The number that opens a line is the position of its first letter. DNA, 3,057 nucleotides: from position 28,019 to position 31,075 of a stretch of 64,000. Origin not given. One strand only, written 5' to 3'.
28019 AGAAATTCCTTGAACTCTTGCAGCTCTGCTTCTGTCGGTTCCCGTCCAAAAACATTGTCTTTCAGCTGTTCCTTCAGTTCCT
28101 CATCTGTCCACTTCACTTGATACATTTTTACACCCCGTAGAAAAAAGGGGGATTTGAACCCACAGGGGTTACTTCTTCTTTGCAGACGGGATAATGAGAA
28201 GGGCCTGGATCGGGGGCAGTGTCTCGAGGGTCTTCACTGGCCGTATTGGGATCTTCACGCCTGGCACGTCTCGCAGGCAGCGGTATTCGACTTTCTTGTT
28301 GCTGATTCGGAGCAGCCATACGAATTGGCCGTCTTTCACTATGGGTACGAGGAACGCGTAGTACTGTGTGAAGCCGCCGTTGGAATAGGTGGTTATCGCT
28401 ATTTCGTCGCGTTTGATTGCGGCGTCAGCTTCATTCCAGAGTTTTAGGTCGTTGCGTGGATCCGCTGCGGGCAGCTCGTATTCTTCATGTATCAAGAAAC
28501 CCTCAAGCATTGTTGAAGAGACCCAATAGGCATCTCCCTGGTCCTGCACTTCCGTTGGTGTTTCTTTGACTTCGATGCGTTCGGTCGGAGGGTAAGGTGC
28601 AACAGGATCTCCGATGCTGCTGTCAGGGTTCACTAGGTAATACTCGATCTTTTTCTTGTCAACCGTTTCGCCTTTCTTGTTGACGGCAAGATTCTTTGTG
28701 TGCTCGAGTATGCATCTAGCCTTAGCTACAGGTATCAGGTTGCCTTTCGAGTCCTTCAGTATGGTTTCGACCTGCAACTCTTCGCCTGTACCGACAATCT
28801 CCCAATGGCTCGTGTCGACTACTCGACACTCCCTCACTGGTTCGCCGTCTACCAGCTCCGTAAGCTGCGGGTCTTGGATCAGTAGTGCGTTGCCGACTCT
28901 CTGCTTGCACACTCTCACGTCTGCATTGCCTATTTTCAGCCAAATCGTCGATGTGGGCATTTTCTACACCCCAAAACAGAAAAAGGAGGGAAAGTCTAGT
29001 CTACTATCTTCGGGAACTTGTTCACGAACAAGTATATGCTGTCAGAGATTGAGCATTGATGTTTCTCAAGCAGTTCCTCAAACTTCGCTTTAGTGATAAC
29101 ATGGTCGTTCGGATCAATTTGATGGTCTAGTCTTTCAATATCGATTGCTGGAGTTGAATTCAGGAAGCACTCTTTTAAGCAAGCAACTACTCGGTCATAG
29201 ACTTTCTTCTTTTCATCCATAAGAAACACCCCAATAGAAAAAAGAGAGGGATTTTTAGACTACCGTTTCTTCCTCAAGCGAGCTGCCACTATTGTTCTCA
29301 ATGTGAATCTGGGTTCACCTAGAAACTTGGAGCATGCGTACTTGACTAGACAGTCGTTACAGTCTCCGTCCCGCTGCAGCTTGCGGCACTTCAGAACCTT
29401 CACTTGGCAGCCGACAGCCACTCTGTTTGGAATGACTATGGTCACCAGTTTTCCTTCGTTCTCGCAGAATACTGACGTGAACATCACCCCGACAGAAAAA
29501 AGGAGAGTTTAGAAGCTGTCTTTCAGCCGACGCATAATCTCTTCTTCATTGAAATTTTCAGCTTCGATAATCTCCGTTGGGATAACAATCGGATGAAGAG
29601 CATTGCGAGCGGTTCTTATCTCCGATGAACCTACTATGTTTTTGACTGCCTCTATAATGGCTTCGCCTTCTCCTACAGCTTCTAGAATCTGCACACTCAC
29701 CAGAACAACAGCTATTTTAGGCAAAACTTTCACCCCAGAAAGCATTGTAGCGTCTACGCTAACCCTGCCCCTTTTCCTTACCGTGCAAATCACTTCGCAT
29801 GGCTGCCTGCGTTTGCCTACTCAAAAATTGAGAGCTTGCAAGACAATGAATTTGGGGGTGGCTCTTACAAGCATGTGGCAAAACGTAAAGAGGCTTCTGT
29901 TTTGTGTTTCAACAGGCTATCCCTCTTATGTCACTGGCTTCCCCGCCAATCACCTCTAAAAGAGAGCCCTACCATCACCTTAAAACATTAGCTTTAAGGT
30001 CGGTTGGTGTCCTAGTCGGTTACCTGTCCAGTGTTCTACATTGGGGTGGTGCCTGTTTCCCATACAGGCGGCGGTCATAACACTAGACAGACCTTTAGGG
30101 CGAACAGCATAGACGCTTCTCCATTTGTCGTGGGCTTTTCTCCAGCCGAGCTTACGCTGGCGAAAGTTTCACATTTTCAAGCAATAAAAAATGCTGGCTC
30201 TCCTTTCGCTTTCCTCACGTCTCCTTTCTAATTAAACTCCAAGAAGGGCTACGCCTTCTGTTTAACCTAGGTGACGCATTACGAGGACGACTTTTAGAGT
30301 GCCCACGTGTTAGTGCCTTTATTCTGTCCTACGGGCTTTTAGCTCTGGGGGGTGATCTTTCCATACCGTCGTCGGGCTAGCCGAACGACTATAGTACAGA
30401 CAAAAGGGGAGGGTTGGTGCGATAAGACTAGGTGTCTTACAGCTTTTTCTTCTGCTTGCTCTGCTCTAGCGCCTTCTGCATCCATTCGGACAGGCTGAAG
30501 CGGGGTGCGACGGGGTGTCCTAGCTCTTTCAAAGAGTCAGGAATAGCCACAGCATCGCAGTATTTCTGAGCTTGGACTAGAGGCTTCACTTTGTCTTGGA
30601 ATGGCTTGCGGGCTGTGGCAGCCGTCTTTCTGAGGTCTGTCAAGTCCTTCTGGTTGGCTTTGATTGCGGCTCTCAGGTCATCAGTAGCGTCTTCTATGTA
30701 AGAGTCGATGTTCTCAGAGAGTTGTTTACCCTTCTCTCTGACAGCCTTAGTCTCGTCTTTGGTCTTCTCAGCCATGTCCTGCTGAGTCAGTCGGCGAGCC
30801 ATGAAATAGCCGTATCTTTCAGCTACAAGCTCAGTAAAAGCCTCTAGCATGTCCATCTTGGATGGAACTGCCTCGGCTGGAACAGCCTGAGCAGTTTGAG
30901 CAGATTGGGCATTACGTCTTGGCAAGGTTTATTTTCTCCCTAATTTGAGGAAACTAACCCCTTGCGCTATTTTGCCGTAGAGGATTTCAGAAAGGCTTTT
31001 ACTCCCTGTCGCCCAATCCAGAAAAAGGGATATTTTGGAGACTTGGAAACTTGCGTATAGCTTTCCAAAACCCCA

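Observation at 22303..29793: Sixteen co-directional genes, each preceded by the same ~22-nt leader (stop ... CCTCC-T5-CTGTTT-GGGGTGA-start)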

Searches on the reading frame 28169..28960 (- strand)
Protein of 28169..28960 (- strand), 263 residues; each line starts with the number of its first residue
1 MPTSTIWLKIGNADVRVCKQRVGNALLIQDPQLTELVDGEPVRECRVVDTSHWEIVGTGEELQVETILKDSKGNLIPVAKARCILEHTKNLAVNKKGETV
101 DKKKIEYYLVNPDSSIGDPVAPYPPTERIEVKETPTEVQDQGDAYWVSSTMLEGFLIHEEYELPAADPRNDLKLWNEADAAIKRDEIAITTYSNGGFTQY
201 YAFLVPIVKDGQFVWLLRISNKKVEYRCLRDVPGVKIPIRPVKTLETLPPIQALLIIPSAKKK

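Call 15: search_protein_families(library=pfam, proteins=[window:28169-28960:-], max_evalue=0.1)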
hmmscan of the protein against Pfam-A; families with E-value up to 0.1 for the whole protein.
window:28169-28960:- (263 aa): 0 families

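Call 18: find_encoding_contigs(protein=window:28169-28960:-, flank=10000, max_places=10)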
Protein window:28169-28960:- (263 aa): 1 contig read that carries it; 1 place shown.
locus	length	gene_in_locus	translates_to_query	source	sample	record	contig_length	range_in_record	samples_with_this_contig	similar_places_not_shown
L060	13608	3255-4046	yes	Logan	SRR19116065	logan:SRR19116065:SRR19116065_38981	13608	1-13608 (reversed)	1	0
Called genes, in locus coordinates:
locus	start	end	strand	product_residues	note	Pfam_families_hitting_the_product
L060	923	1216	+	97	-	-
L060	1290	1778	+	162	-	-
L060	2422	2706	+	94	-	-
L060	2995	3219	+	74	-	-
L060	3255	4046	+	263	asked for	-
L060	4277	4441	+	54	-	-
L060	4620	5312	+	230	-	PF01068:DNA_ligase_A_M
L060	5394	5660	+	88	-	-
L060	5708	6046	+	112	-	-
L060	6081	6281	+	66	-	-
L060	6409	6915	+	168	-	-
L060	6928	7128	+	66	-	-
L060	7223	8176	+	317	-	PF02384:N6_Mtase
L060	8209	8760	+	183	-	-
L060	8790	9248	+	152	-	-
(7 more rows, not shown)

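Call 19: find_homologous_proteins(query=window:28169-28960:-)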
Query window:28169-28960:- (263 aa): 47 proteins with E <= 0.001 among 461 candidates.
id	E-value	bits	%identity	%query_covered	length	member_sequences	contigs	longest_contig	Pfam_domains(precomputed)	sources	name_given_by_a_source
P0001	1.4e-169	580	98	100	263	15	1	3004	-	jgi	jgi:hypothetical protein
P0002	1.5e-146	505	84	100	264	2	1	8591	-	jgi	-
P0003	1.4e-124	433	74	97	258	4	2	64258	-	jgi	jgi:hypothetical protein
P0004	1.0e-120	420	69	100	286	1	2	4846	-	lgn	-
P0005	1.3e-119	416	70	100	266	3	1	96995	-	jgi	jgi:hypothetical protein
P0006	2.8e-118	412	69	100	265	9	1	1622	-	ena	-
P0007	5.9e-117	408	69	100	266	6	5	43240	-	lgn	-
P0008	2.7e-115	402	73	94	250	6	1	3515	-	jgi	-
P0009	4.2e-115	402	67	100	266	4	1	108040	-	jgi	-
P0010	3.2e-112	392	64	100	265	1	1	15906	-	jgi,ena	-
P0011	6.7e-107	375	64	100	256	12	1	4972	-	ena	-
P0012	9.5e-107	374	64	100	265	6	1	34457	-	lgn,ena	-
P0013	6.0e-106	372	64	100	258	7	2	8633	-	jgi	-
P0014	1.7e-105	370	64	100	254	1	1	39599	-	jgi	-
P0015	2.0e-105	370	64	100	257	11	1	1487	-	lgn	-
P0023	2.3e-101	356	61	99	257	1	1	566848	-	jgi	jgi:hypothetical protein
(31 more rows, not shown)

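Call 20: find_encoding_contigs(protein=P0003, flank=10000, max_places=3)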
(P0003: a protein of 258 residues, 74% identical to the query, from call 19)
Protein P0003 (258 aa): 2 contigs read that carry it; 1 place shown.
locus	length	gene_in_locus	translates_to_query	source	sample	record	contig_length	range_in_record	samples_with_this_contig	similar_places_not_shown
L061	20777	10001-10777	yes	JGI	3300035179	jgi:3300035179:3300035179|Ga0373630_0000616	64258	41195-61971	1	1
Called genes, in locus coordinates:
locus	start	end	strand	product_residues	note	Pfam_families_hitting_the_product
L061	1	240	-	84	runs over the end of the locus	-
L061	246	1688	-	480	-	-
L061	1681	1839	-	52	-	-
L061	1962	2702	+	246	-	PF01656:CbiA, PF02374:ArsA_ATPase (weak), PF09140:MipZ, PF10609:ParA, PF13614:AAA_31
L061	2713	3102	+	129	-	-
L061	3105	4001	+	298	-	PF01040:UbiA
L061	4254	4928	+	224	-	-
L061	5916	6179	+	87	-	-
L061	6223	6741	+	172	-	-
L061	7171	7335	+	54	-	-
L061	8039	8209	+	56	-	-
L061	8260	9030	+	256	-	PF01068:DNA_ligase_A_M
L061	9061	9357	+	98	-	-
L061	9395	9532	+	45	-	PF01402:RHH_1, PF17723:RHH_8 (weak)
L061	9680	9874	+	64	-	-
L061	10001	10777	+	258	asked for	-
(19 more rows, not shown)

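Call 21: find_encoding_contigs(protein=P0005, flank=10000, max_places=3)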
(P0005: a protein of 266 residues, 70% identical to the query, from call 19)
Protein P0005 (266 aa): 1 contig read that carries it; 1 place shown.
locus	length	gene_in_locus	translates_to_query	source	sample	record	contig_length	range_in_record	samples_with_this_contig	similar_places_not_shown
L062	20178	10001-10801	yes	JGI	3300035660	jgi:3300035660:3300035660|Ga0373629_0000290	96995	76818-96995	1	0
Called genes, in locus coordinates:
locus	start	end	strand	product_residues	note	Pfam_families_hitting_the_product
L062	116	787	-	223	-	-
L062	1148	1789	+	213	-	-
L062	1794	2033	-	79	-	-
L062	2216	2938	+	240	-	-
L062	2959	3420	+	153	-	-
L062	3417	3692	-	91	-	-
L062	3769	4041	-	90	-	-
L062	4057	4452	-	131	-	-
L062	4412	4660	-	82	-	-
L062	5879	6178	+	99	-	-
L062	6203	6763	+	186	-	-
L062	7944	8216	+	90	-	-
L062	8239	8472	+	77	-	-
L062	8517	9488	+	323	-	PF01331:mRNA_cap_enzyme (faint), PF01068:DNA_ligase_A_M, PF04679:DNA_ligase_A_C (weak)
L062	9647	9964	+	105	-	-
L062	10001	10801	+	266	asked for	-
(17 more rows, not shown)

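Call 22: find_encoding_contigs(protein=P0023, flank=10000, max_places=3)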
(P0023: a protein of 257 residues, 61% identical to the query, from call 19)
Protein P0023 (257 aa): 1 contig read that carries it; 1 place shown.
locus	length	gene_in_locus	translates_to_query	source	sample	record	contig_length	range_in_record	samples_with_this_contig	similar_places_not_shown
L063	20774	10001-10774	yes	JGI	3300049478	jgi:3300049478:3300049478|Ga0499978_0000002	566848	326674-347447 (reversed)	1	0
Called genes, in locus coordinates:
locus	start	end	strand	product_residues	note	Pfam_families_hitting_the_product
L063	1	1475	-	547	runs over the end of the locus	PF02384:N6_Mtase, PF07669:Eco57I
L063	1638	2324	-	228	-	PF00730:HhH-GPD, PF00633:HHH (weak)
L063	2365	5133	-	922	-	PF00580:UvrD-helicase, PF13245:AAA_19, PF13361:UvrD_C, PF13538:UvrD_C_2 (weak), PF12705:PDDEXK_1, PF01930:Cas_Cas4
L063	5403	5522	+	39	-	-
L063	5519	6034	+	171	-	-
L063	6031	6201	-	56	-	-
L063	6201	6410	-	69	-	-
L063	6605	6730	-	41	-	-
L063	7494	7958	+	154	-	-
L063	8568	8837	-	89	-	-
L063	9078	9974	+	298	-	PF01068:DNA_ligase_A_M, PF01331:mRNA_cap_enzyme (faint), PF04679:DNA_ligase_A_C (weak)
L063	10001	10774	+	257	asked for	-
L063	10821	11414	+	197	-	-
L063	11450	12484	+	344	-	-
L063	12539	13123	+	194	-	-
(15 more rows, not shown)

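Call 27: find_related_loci(query=A1, collection=genome_contigs, flank=10000)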
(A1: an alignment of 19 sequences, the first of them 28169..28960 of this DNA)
Query A1 (263 aa) in genome_contigs; peptide patterns used: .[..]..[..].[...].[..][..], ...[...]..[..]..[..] (x = any residue, [..] = any of these).
54 stretches matched a pattern; 2 encode a relative of the query (tblastn E <= 1e-3); 2 distinct loci.
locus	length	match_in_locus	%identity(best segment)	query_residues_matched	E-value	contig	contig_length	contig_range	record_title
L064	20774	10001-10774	67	1-257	3e-117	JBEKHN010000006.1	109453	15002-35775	MAG: Candidatus Bathyarchaeia archaeon isolate SPRUCE 278 SPRUCE_278_6, whole genome shotgun sequence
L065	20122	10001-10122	74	100-208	2e-5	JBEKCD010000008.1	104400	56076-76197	MAG: Candidatus Bathyarchaeia archaeon isolate SPRUCE 151 SPRUCE_151_8, whole genome shotgun sequence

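Call 31: find_related_loci(query=A1, collection=viral_contigs, flank=10000)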
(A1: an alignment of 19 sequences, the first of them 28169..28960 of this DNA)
Query A1 (263 aa) in viral_contigs; peptide patterns used: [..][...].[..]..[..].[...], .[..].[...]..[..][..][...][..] (x = any residue, [..] = any of these).
19 stretches matched a pattern, but none encodes a relative of the query by tblastn (E <= 1e-3).

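Call 32: find_related_loci(query=A1, collection=metagenome_contigs, flank=10000)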
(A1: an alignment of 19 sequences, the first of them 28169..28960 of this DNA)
Query A1 (263 aa) in metagenome_contigs; peptide patterns used: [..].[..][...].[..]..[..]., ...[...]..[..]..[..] (x = any residue, [..] = any of these).
517 stretches matched a pattern; 45 encode a relative of the query (tblastn E <= 1e-3); 45 distinct loci.
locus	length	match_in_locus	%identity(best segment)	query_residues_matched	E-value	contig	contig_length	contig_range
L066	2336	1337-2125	98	1-263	0e+0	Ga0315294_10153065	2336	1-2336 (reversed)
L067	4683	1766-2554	95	1-263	3e-175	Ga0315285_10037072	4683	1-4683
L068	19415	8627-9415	95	1-263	1e-170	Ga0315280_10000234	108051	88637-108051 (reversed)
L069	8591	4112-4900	84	1-263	3e-151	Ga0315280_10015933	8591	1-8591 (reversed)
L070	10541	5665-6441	75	1-259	2e-133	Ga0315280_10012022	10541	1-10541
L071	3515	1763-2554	74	1-263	7e-127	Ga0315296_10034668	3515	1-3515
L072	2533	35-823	64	1-263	4e-124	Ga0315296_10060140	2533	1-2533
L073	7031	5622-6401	70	1-259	2e-116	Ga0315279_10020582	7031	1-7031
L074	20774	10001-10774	67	1-257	3e-116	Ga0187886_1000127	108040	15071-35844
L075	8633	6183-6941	64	1-263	1e-113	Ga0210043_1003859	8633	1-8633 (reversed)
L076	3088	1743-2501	63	1-263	6e-116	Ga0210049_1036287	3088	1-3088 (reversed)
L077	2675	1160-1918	63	1-263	4e-117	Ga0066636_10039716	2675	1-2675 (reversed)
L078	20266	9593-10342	65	1-260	1e-112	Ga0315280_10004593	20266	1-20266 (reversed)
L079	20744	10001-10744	64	1-258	8e-111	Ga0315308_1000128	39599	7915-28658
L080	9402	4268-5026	62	1-263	1e-110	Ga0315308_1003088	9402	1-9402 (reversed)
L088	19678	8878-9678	57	2-263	3e-101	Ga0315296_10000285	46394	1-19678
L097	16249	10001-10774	38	8-263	2e-48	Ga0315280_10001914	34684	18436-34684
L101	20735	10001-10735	41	8-263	4e-46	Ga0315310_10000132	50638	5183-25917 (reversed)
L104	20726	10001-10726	40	5-256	3e-44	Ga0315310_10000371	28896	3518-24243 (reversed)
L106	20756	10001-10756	38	8-263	2e-43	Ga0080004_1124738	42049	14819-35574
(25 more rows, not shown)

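Call 44: search_protein_families(library=phrogs, proteins=[window:28169-28960:-], max_evalue=0.01)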
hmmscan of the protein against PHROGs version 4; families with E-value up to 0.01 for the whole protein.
window:28169-28960:- (263 aa): 0 families

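Call 46: search_protein_families(library=pfam, proteins=[L068:16394-17971:+, L097:726-2102:+, L097:13656-15221:+, L088:11830-12990:+, L078:12448-13581:+, L079:14961-16019:+, L088:7858-8841:+, L104:16868-17653:+, L106:13332-14147:+, L101:13912-14661:+], max_evalue=0.01)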
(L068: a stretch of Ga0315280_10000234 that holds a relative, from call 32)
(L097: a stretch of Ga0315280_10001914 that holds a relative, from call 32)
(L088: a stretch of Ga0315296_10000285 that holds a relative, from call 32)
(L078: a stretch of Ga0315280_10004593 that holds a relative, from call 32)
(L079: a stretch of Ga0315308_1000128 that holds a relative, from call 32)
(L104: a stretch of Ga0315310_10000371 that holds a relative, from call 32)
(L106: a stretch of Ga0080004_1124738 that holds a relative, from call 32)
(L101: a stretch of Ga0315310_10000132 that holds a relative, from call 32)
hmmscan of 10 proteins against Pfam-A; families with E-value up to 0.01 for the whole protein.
L068:16394-17971:+ (526 aa): 1 family
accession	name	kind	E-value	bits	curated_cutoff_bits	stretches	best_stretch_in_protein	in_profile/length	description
PF18998.6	Flg_new_2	-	1.3e-13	51.1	23.6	2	350-421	5-70/73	Divergent InlB B-repeat domain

L097:726-2102:+ (459 aa): 2 families
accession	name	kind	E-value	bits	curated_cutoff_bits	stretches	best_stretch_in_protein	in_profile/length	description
PF20208.3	ARPP-1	-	1.5e-26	93.8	27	1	9-320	2-294/297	ARG and Rhodanese-Phosphatase-superfamily-associated Protein domain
PF01638.23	HxlR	-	0.00031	21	20.8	1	382-448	3-71/91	HxlR-like helix-turn-helix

L097:13656-15221:+ (522 aa): 1 family
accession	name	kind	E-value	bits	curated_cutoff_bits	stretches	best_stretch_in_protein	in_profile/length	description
PF18998.6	Flg_new_2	-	2.7e-13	50.1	23.6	2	349-421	5-71/73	Divergent InlB B-repeat domain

L088:11830-12990:+ (387 aa): 1 family
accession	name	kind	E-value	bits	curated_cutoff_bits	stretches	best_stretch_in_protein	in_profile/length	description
PF02384.22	N6_Mtase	-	7.7e-09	35.7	20.4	1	200-313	4-121/311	N-6 DNA Methylase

L078:12448-13581:+ (378 aa): 1 family
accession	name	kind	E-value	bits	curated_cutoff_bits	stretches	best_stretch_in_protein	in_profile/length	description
PF02384.22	N6_Mtase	-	2.6e-05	24.2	20.4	0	210-270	51-118/311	N-6 DNA Methylase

L079:14961-16019:+ (353 aa): 1 family
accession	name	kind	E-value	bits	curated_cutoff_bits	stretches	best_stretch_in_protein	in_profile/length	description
PF02384.22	N6_Mtase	-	1.5e-05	24.9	20.4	1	222-282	51-118/311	N-6 DNA Methylase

L088:7858-8841:+ (328 aa): 5 families
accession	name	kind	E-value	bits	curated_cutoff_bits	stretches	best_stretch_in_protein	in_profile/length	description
PF01068.26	DNA_ligase_A_M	-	1.8e-26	93.5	26.2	1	33-224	9-204/204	ATP dependent DNA ligase domain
PF01331.24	mRNA_cap_enzyme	-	1.7e-06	28.5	29.6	0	37-96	9-68/194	mRNA capping enzyme, catalytic domain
PF09414.15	RNA_ligase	-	1.8e-06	28.7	27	1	46-223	3-170/171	RNA ligase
PF04679.21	DNA_ligase_A_C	-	1.5e-05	25.8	27.5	1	246-326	4-89/94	ATP dependent DNA ligase C terminal region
PF14743.12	DNA_ligase_OB_2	-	0.0081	16.6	28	0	247-326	10-64/66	DNA ligase OB-like domain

L104:16868-17653:+ (262 aa): 5 families
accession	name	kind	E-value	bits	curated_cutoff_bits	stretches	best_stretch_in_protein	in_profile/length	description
PF13495.12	Phage_int_SAM_4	-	3.8e-06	27.7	27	1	72-145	3-81/85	Phage integrase, N-terminal SAM-like domain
PF02899.23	Phage_int_SAM_1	-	2.1e-05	25.1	22.3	1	71-140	1-77/83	Phage integrase, N-terminal SAM-like domain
PF00589.27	Phage_integrase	-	7.9e-05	22.9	27.1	1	168-252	6-90/172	Phage integrase family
PF07362.18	CcdA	-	0.00015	22.5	22.4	1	3-39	1-37/71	Post-segregation antitoxin CcdA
PF16795.10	Phage_integr_3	-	0.005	17.2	27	0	163-213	2-51/161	Archaeal phage integrase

L106:13332-14147:+ (272 aa): 1 family
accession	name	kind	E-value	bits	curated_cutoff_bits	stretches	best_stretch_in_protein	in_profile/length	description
PF02384.22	N6_Mtase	-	4.7e-12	46.3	20.4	1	129-226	20-121/311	N-6 DNA Methylase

L101:13912-14661:+ (250 aa): 0 families

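Call 47: predict_structure(alignment_id=A1)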
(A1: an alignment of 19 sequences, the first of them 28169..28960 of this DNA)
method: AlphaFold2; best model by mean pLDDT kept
length: 263 residues; sequences in the alignment: 19
mean_pLDDT: 48.5   pTM: 0.32
mean pLDDT of the five models: 48.5, 47.9, 45.1, 44.8, 44.3
residues with pLDDT >= 90: 0; 70-90: 43; 50-70: 65; < 50: 155
segments of 3 or more residues with pLDDT < 50: 8-10, 19-22, 24-28, 63-65, 123-134, 140-168, 170-172, 177-179, 181-263
pLDDT, mean of each block of 10 residues (from residue 1): 48 52 44 77 63 59 52 69 52 75 78 74 42 52 40 33 39 48 43 35 43 40 30 25 25 28 31
secondary structure, 60 per line:
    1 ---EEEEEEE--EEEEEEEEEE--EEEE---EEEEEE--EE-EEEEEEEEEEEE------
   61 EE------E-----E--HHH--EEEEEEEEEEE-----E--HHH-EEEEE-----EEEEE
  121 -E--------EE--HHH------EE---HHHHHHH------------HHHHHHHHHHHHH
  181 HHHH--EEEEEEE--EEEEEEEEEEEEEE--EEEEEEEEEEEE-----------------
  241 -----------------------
elements in order: E4-10 E13-22 E25-28 E32-37 E43-54 E83-93 E106-110 E116-120 H149-155 H168-184 E187-193 E196-209 E212-223

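Call 95: search_dna_similar(query=window:28169-28960:-, collection=phages, mode=protein, max_evalue=0.001, max_rows=10)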
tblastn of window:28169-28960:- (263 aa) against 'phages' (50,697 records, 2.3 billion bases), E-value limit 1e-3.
No match.

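Call 97: search_dna_similar(query=window:28169-28960:-, collection=plasmids, mode=protein, max_evalue=0.001, max_rows=10)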
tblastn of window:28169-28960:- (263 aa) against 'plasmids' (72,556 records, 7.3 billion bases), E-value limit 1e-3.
No match.

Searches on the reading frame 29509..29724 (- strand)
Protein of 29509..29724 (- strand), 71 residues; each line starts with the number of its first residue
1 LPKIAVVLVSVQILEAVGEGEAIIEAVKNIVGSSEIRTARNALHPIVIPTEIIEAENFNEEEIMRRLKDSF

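Call 15: search_protein_families(library=pfam, proteins=[window:29509-29724:-], max_evalue=0.1)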
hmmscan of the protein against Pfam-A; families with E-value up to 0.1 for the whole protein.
window:29509-29724:- (71 aa): 1 family
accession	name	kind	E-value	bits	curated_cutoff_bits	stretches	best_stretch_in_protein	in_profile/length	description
PF24930.1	DUF7750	-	0.065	13.5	27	1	12-32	29-49/65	Domain of unknown function (DUF7750)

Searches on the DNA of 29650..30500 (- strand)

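Call 81: search_rna_families(source=window, start=29650, end=30500, threshold=evalue, max_evalue=5)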
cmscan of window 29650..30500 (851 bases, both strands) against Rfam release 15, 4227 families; matches with E-value up to 5: 1.
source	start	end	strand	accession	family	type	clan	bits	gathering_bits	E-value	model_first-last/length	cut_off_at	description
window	29858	29949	-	RF00337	snoZ112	Gene; snRNA; snoRNA; CD-box;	CL00062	15.1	40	4.2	1-184/184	no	Small nucleolar RNA Z112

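Call 96: search_dna_similar(query=window:29845-30420:-, collection=phages, mode=distant, max_evalue=0.001, max_rows=10)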
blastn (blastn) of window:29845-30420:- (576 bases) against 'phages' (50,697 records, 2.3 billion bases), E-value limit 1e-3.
No match.

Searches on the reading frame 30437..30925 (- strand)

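Call 7: search_protein_families(library=pfam, proteins=[window:30437-30925:-], max_evalue=0.01)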
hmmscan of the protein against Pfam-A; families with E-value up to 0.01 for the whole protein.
window:30437-30925:- (162 aa): 0 families

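Call 16: search_protein_families(library=pfam, proteins=[window:30437-30925:-], max_evalue=0.1)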
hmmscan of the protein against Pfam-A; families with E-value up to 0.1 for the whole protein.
window:30437-30925:- (162 aa): 4 families
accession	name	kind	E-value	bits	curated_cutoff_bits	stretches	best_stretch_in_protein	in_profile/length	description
PF09177.16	STX6_10_61_N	-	0.016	16.2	29.4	1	67-109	25-87/99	Syntaxin 6/10/61, N-terminal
PF08702.15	Fib_alpha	-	0.042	14.5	29.9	1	35-104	59-127/143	Fibrinogen alpha/beta chain family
PF19174.5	DUF5856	-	0.044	15.3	34.6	0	25-89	22-88/94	Family of unknown function (DUF5856)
PF05478.16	Prominin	-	0.069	11.7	34.3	1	15-106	315-406/799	Prominin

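Call 44: search_protein_families(library=phrogs, proteins=[window:30437-30925:-], max_evalue=0.01)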
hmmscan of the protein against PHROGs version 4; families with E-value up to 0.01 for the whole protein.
window:30437-30925:- (162 aa): 0 families
